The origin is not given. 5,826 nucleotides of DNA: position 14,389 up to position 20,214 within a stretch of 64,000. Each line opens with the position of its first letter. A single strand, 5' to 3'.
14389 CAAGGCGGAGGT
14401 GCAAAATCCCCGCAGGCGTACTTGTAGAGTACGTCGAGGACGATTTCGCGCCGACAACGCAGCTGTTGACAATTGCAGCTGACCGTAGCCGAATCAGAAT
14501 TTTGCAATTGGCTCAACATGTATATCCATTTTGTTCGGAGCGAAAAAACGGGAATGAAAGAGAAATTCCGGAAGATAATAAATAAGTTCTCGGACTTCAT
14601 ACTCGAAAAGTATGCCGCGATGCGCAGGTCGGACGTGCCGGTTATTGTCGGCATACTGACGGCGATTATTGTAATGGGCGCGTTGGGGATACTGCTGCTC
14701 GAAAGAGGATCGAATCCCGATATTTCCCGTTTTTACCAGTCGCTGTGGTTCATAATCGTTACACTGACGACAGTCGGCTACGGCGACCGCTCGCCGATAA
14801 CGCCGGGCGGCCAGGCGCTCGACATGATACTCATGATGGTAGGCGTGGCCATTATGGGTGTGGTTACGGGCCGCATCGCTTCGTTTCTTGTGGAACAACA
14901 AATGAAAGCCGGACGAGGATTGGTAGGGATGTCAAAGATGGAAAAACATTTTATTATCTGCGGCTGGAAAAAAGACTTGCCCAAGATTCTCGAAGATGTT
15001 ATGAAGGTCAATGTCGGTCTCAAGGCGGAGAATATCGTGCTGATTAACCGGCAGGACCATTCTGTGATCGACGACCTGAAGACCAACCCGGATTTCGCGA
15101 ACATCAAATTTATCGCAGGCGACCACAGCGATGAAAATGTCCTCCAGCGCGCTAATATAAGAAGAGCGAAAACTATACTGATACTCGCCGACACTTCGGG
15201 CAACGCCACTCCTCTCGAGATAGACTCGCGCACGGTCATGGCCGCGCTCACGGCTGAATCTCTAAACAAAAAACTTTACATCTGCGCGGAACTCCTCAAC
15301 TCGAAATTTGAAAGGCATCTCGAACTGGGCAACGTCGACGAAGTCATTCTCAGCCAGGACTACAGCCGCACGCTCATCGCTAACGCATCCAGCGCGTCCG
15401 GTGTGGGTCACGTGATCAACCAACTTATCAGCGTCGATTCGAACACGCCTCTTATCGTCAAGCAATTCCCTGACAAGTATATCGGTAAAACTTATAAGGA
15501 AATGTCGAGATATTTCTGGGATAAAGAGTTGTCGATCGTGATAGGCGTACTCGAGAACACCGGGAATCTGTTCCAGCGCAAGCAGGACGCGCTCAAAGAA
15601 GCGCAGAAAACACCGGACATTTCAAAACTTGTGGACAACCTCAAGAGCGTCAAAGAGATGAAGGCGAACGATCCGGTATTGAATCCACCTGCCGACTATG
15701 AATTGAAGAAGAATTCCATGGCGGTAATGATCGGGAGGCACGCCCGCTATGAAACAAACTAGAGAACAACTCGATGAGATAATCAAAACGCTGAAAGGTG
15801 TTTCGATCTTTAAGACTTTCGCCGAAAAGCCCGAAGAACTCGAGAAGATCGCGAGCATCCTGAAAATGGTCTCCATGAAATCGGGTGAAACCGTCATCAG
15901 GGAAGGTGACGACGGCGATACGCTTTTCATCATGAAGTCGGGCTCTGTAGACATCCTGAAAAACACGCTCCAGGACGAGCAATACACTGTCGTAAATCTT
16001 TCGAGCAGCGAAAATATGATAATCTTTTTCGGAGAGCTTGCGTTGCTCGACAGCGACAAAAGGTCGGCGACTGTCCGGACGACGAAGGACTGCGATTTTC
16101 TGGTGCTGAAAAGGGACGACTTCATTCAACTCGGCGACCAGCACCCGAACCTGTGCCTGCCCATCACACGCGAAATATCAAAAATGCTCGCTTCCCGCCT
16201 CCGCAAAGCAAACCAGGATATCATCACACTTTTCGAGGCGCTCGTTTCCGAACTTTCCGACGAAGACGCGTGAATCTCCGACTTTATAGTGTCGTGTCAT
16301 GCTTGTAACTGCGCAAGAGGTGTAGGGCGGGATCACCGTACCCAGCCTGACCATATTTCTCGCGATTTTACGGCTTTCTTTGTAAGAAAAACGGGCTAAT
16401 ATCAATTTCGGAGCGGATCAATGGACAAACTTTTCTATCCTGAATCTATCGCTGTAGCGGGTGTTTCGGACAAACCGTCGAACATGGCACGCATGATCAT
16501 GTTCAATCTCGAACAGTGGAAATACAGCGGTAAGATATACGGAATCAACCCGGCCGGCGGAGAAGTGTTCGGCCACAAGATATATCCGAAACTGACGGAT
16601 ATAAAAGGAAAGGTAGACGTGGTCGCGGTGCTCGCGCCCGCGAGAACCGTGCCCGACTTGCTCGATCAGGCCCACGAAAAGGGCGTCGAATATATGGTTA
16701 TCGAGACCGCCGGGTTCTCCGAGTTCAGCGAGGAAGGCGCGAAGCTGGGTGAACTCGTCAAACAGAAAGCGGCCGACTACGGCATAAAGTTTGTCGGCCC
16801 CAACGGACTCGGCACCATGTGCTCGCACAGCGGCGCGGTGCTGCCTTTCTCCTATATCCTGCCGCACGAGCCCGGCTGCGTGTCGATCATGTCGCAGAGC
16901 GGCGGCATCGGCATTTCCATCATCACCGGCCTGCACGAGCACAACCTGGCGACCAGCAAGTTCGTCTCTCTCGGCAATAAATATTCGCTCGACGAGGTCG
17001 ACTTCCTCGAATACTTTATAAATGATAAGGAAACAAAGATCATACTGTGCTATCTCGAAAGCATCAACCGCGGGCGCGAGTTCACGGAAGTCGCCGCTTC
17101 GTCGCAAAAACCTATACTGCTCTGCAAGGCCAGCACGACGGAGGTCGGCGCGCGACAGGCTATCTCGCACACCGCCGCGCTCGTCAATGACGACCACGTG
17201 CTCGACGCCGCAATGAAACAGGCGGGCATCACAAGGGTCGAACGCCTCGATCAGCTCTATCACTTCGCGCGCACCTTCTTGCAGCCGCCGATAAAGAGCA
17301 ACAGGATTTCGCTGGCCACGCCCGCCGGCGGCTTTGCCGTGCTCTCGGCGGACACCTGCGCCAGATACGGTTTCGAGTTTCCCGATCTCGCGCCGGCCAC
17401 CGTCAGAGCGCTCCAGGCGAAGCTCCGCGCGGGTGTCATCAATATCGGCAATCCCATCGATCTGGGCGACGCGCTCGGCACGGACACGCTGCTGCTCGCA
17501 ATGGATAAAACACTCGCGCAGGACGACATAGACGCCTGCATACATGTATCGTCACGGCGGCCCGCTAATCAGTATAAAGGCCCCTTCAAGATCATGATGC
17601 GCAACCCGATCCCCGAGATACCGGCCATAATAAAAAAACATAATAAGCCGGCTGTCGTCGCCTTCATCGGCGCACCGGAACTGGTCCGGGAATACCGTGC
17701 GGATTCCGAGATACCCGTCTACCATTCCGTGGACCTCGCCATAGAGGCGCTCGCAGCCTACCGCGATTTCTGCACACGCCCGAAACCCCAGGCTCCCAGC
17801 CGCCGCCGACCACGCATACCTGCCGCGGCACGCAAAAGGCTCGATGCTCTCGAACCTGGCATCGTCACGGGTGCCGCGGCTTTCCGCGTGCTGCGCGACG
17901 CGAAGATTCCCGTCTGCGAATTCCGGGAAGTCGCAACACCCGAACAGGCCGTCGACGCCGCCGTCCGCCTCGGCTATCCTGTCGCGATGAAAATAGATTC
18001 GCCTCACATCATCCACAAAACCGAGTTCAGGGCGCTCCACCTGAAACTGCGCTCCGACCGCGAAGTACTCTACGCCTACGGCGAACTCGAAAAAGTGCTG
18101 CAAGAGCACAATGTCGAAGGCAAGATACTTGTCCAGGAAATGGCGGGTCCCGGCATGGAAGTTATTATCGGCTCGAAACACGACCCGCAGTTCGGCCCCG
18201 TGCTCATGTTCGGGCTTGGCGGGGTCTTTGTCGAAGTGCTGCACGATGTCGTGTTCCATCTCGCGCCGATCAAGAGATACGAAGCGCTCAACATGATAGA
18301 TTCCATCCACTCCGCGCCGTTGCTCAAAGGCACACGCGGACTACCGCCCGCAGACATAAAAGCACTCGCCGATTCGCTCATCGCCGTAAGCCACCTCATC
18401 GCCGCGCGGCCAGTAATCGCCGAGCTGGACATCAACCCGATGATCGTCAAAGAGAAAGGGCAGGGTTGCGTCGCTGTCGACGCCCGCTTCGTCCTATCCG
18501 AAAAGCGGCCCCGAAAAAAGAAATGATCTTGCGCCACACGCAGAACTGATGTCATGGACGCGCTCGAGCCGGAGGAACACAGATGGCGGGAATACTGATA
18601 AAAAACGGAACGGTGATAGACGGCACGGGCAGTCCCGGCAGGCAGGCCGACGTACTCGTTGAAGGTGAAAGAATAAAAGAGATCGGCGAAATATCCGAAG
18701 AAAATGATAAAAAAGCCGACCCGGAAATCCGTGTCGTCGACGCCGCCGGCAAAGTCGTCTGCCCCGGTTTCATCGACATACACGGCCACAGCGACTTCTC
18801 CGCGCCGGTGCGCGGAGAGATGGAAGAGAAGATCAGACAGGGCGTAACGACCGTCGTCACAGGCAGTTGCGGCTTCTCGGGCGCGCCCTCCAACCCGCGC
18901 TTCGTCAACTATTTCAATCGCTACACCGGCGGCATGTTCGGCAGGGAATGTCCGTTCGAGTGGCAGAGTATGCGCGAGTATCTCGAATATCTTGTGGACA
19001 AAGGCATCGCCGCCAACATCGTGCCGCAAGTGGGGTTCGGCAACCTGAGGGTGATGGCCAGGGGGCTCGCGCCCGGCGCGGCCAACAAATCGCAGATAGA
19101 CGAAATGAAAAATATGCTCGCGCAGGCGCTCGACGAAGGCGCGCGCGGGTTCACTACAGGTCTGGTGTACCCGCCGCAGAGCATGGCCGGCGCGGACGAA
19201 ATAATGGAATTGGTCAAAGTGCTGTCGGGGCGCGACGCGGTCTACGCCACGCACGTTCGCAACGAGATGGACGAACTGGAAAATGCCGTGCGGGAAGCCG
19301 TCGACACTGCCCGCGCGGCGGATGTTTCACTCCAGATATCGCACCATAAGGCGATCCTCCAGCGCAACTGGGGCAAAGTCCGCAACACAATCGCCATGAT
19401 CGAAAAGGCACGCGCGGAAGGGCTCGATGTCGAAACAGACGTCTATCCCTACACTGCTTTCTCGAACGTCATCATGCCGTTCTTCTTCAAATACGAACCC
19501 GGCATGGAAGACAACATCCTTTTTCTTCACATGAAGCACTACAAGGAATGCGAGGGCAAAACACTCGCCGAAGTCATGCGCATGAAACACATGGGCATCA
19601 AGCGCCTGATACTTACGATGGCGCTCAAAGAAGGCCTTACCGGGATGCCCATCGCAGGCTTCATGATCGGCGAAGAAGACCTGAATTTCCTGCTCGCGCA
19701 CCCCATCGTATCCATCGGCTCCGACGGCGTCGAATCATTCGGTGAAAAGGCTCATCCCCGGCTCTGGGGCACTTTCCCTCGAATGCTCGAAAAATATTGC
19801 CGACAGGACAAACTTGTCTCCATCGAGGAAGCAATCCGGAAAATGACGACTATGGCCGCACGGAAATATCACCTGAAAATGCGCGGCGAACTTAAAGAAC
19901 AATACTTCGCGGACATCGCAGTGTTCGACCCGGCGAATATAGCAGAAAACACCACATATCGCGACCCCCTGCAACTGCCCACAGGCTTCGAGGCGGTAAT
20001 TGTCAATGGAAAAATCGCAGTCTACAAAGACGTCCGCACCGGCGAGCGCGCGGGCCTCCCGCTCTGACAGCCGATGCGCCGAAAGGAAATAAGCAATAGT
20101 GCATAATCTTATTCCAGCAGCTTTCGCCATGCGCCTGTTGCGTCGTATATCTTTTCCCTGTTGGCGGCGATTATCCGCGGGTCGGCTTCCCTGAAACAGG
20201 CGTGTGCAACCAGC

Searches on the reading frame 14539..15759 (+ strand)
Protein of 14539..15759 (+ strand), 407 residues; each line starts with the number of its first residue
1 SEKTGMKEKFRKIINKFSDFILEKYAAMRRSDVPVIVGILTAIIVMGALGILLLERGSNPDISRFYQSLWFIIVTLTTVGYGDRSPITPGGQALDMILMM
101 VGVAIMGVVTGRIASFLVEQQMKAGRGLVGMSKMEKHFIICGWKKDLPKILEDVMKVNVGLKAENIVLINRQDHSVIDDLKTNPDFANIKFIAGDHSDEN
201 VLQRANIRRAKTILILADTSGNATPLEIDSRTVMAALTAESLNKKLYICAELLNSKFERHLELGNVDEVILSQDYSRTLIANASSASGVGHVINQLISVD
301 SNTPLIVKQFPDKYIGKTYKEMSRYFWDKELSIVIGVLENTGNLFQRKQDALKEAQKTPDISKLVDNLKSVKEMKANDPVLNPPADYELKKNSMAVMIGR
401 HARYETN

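Call 20: search_protein_families(library=pfam, proteins=[window:14539-15759:+], max_evalue=0.01)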
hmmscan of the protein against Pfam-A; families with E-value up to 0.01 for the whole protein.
window:14539-15759:+ (407 aa): 4 families
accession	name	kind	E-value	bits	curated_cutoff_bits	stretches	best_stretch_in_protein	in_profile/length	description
PF07885.22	Ion_trans_2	-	2e-15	56.9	22.5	1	39-118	2-78/79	Ion channel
PF22614.2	Slo-like_RCK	-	2.4e-12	47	24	1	133-248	1-117/119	Calcium-activated potassium channel slowpoke-like RCK domain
PF02254.24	TrkA_N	-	2.2e-09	38.1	23.8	1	164-271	22-115/116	TrkA-N domain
PF00520.37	Ion_trans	-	0.00024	20.8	25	1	38-109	140-220/241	Ion transport protein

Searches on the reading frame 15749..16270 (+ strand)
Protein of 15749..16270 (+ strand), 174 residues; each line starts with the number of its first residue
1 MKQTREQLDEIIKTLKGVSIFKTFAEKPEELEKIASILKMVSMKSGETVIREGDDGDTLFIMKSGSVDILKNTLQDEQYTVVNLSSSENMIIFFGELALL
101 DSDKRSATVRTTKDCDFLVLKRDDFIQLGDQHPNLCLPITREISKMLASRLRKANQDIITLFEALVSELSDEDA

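Call 32: search_protein_families(library=pfam, proteins=[window:15749-16270:+], max_evalue=0.0001)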
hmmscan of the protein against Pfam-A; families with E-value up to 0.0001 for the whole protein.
window:15749-16270:+ (174 aa): 1 family
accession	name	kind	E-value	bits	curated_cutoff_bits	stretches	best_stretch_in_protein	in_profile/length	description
PF00027.35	cNMP_binding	-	2.4e-17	63.1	27.5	1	41-131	2-88/89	Cyclic nucleotide-binding domain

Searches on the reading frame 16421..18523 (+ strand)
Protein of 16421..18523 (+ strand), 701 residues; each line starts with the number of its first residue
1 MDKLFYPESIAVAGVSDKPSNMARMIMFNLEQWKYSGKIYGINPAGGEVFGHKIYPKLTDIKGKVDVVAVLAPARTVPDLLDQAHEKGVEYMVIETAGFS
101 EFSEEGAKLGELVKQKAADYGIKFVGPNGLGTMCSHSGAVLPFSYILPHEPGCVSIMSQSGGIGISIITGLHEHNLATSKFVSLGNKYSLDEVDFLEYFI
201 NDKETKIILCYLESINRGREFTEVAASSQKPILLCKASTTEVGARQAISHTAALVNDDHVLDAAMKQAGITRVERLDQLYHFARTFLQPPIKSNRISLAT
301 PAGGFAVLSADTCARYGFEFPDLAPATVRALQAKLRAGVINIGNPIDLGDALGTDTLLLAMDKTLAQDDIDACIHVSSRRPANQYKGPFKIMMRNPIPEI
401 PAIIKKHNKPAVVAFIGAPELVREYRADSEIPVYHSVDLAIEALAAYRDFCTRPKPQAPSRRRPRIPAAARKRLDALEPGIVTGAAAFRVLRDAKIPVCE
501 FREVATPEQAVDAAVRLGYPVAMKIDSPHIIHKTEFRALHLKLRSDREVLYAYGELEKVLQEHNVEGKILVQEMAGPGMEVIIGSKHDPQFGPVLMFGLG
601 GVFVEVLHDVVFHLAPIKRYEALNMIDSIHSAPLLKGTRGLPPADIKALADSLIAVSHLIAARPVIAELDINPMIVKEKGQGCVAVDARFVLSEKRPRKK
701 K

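Call 32: search_protein_families(library=pfam, proteins=[window:16421-18523:+], max_evalue=0.0001)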
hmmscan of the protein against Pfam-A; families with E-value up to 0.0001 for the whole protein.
window:16421-18523:+ (701 aa): 4 families
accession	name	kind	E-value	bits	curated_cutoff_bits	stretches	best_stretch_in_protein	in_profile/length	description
PF13549.11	ATP-grasp_5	-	4.6e-66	222.8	27.6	1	481-692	9-221/221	ATP-grasp domain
PF13607.11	Succ_CoA_lig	-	9.9e-43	145.6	27.4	1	151-286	1-138/138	Succinyl-CoA ligase like flavodoxin domain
PF13380.12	CoA_binding_2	-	5.9e-19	69.1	22.8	1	9-133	2-114/116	CoA binding domain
PF02629.25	CoA_binding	-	4.2e-10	40.7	22.3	1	7-98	3-97/97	CoA binding domain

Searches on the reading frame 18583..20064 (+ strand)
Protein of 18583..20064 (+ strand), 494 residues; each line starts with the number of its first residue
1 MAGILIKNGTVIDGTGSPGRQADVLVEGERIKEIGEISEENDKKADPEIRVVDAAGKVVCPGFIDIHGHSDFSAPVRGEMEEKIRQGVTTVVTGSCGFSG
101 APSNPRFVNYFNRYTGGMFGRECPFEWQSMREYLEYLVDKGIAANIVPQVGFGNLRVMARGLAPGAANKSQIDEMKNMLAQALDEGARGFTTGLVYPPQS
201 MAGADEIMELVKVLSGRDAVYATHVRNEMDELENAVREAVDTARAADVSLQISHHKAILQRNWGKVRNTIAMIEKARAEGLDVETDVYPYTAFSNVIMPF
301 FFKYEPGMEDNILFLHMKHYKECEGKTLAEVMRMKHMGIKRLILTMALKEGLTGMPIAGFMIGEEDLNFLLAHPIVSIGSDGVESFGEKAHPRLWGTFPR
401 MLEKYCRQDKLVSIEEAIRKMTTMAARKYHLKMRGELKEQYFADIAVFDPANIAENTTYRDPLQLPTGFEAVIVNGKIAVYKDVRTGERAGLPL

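Call 32: search_protein_families(library=pfam, proteins=[window:18583-20064:+], max_evalue=0.0001)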
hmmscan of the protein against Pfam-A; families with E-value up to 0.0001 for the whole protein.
window:18583-20064:+ (494 aa): 2 families
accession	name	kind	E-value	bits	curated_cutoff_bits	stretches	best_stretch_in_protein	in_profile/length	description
PF07969.17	Amidohydro_3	-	6.5e-22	79.1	29.7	1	50-479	1-471/472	Amidohydrolase family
PF01979.26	Amidohydro_1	-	3.3e-12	46.8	25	1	58-477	1-343/345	Amidohydrolase family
